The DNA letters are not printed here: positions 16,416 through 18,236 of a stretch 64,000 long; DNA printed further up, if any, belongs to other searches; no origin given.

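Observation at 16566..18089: Actin-fold protein carrying a double zinc-ribbon insertion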

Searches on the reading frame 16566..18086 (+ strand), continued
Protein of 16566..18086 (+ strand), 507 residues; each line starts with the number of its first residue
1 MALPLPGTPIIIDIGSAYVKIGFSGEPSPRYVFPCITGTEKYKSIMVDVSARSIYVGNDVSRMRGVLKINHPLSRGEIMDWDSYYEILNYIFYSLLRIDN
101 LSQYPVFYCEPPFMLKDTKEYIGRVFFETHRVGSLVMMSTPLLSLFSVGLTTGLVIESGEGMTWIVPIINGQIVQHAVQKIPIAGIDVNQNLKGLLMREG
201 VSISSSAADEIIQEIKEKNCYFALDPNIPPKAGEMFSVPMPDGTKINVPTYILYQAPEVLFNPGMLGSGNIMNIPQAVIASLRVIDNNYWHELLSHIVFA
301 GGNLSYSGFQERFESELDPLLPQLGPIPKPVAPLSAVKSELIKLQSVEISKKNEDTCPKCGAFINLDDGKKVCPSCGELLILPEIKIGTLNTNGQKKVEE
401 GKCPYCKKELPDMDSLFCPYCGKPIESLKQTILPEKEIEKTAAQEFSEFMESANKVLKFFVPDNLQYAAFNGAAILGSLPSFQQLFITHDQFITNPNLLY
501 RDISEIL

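Call 27: search_protein_representatives(protein=window:16566-18086:+)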
Query: 507 residues. Proteins with E-value up to 0.001 (for the whole library): 10627; up to 1e-10: 5324; up to 1e-30: 906. The best 150 are listed.
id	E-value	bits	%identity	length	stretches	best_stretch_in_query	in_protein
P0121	6.1e-207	704.7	61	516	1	6-507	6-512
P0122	2.0e-134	465.5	49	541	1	10-506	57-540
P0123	5.2e-129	447.6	47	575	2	6-463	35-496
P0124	4.9e-114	398.2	49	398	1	9-380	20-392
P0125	2.5e-98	346.4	44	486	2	6-385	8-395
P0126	2.6e-89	316.7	39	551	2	9-443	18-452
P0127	8.2e-83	295.2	39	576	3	11-342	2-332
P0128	5.8e-78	279.2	30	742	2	10-323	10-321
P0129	2.3e-76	274.0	32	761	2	11-318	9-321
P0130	3.0e-74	267.0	50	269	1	9-263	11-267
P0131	2.8e-71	257.2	50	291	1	235-506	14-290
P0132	3.9e-71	256.7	28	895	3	8-325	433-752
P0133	3.9e-68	246.8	31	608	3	8-324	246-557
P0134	7.1e-65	236.0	33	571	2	9-301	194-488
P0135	6.0e-60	219.8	30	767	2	8-322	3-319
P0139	1.7e-57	211.7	38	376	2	10-317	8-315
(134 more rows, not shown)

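Call 29: predict_structure(alignment_id=A1)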
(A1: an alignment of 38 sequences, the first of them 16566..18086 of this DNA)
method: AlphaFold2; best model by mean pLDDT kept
length: 507 residues; sequences in the alignment: 38
mean_pLDDT: 53.4   pTM: 0.48
mean pLDDT of the five models: 53.4, 52.4, 51.7, 45.3, 43.2
residues with pLDDT >= 90: 33; 70-90: 85; 50-70: 116; < 50: 273
segments of 3 or more residues with pLDDT < 50: 36-45, 56-77, 148-154, 157-163, 165-233, 238-241, 250-272, 284-287, 289-317, 327-352, 382-399, 426-466, 505-507
pLDDT, mean of each block of 10 residues (from residue 1): 82 69 78 50 49 49 42 44 77 83 89 71 91 86 55 46 45 42 35 32 34 36 38 48 51 36 34 53 50 40 35 45 48 37 35 63 67 70 31 32 69 64 51 35 32 25 45 75 87 87 55
secondary structure, 60 per line:
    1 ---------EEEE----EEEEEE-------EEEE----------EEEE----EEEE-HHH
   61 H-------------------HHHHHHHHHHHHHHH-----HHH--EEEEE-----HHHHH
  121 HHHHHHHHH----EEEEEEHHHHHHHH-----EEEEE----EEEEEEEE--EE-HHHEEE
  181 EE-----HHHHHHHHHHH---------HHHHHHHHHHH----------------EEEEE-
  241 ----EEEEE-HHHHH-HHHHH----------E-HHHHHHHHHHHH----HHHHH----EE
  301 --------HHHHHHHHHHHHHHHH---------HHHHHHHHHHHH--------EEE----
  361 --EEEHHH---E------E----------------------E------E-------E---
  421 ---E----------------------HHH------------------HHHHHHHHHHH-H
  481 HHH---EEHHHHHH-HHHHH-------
elements in order: E10-13 E18-23 E31-34 E45-48 E53-56 H58-61 H81-95 E106-110 H116-129 E134-139 H140-147 E153-157 E162-169 E178-182 H188-198 H208-218 E235-239 E245-249 H251-255 H257-261 H274-285 H290-294 H309-324 H334-345 E354-356 E363-365 H468-478 H480-483 H489-494 H496-500

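Call 30: list_cluster_members(proteins=[P0121, P0122, P0123, P0124, P0125, P0126, P0127, P0139, P0001])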
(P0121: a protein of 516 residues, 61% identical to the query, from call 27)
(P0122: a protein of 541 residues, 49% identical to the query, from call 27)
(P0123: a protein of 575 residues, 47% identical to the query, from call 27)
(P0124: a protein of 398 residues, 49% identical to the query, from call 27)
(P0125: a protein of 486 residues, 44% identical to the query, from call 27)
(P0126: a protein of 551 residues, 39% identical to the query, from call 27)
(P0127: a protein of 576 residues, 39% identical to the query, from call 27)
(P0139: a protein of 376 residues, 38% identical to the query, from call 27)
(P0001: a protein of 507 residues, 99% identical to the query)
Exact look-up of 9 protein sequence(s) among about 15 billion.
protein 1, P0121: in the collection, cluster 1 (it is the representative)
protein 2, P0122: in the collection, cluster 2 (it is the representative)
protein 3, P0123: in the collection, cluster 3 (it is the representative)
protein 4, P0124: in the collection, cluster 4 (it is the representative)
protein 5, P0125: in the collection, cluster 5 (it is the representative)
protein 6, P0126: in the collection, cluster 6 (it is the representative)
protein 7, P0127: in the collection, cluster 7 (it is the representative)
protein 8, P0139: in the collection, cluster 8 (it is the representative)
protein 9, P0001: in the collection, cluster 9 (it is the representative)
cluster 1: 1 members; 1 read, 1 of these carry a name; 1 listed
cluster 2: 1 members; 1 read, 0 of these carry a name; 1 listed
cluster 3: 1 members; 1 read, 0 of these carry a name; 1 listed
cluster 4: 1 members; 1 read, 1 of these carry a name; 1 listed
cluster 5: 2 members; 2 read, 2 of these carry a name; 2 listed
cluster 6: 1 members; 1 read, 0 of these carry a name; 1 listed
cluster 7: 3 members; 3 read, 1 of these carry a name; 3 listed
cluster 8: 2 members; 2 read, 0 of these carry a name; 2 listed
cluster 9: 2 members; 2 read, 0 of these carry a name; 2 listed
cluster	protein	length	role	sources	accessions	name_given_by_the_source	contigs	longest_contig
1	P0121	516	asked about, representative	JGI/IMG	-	centractin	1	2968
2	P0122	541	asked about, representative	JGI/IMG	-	-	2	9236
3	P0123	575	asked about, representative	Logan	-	-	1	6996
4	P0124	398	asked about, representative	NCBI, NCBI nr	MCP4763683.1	MAG: hypothetical protein GY870_18070, partial [archaeon] | hypothetical protein [archaeon]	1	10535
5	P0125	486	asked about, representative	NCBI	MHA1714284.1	MAG: zinc-ribbon domain-containing protein [Promethearchaeota archaeon]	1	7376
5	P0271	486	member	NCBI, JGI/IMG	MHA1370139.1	MAG: zinc-ribbon domain-containing protein [Promethearchaeota archaeon]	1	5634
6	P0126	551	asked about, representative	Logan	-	-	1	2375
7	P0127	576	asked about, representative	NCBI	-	-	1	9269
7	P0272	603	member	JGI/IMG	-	actin-related protein/RNA polymerase subunit RPABC4/transcription elongation factor Spt4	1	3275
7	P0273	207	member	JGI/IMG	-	-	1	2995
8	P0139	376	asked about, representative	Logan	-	-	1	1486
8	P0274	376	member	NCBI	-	-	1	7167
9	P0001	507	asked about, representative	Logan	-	-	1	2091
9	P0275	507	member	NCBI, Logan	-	-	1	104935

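Call 33: find_related_loci(query=A2, collection=genome_contigs, flank=7000)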
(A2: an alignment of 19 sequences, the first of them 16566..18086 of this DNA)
Query A2 (507 aa) in genome_contigs; peptide patterns used: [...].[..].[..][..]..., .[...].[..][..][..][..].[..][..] (x = any residue, [..] = any of these).
196 stretches matched a pattern; 135 encode a relative of the query (tblastn E <= 1e-3); the best 80 are kept; 80 distinct loci.
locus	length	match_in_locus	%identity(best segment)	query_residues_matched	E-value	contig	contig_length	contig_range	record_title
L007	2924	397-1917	89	1-507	0e+0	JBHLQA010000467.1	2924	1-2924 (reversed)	MAG: Candidatus Odinarchaeota archaeon isolate H3M.118 H3M.118@88465, whole genome shotgun sequence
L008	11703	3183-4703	85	1-507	0e+0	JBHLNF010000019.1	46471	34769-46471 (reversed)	MAG: Promethearchaeota archaeon isolate DZ2S.179 DZ2S.179@2021, whole genome shotgun sequence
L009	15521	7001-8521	85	1-507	0e+0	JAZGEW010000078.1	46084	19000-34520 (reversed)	MAG: Promethearchaeia archaeon isolate SCS4bin.30 SCS4bin.30_78, whole genome shotgun sequence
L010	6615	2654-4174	84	1-507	0e+0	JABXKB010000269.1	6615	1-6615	MAG: Promethearchaeota archaeon isolate Hel_238_bin13 contig-145_30821, whole genome shotgun sequence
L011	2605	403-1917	82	1-507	0e+0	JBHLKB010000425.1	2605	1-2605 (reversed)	MAG: Candidatus Hodarchaeota archaeon isolate DZ1B.234 DZ1B.234@236080, whole genome shotgun sequence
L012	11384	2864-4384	83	1-507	0e+0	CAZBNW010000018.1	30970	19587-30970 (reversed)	MAG TPA_asm: uncultured archaeon isolate SRP239594_co1_47 genome assembly, contig: NODE_372_length_30970_cov_154.533883,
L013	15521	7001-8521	82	1-507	0e+0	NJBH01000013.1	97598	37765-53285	MAG: Promethearchaeota archaeon Loki_b32 112, whole genome shotgun sequence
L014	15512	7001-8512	80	1-507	0e+0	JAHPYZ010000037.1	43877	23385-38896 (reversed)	MAG: Promethearchaeota archaeon isolate LW30_13 NODE_166_length_43877_cov_6.464242, whole genome shotgun sequence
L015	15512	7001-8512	81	1-507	0e+0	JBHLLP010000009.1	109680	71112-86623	MAG: Candidatus Hermodarchaeota archaeon isolate DZ1M.92 DZ1M.92@407, whole genome shotgun sequence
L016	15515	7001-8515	82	1-507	0e+0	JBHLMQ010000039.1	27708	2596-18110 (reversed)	MAG: Promethearchaeota archaeon isolate DZ2M.350 DZ2M.350@4712, whole genome shotgun sequence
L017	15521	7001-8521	81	1-507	0e+0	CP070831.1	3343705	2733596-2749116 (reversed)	MAG: Promethearchaeota archaeon isolate bin108 chromosome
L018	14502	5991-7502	81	1-507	0e+0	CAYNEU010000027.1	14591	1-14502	MAG TPA_asm: uncultured archaeon isolate SRP185410_co1_442 genome assembly, contig: k141_1641409, whole genome shotgun s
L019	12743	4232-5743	80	1-507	0e+0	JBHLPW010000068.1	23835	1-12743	MAG: Promethearchaeota archaeon isolate H3B.172 H3B.172@3983, whole genome shotgun sequence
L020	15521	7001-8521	80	1-507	0e+0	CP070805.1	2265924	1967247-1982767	MAG: Promethearchaeota archaeon isolate bin132 chromosome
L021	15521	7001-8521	79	1-507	0e+0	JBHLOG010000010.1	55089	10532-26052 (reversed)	MAG: Promethearchaeota archaeon isolate DZ3M.289 DZ3M.289@1452, whole genome shotgun sequence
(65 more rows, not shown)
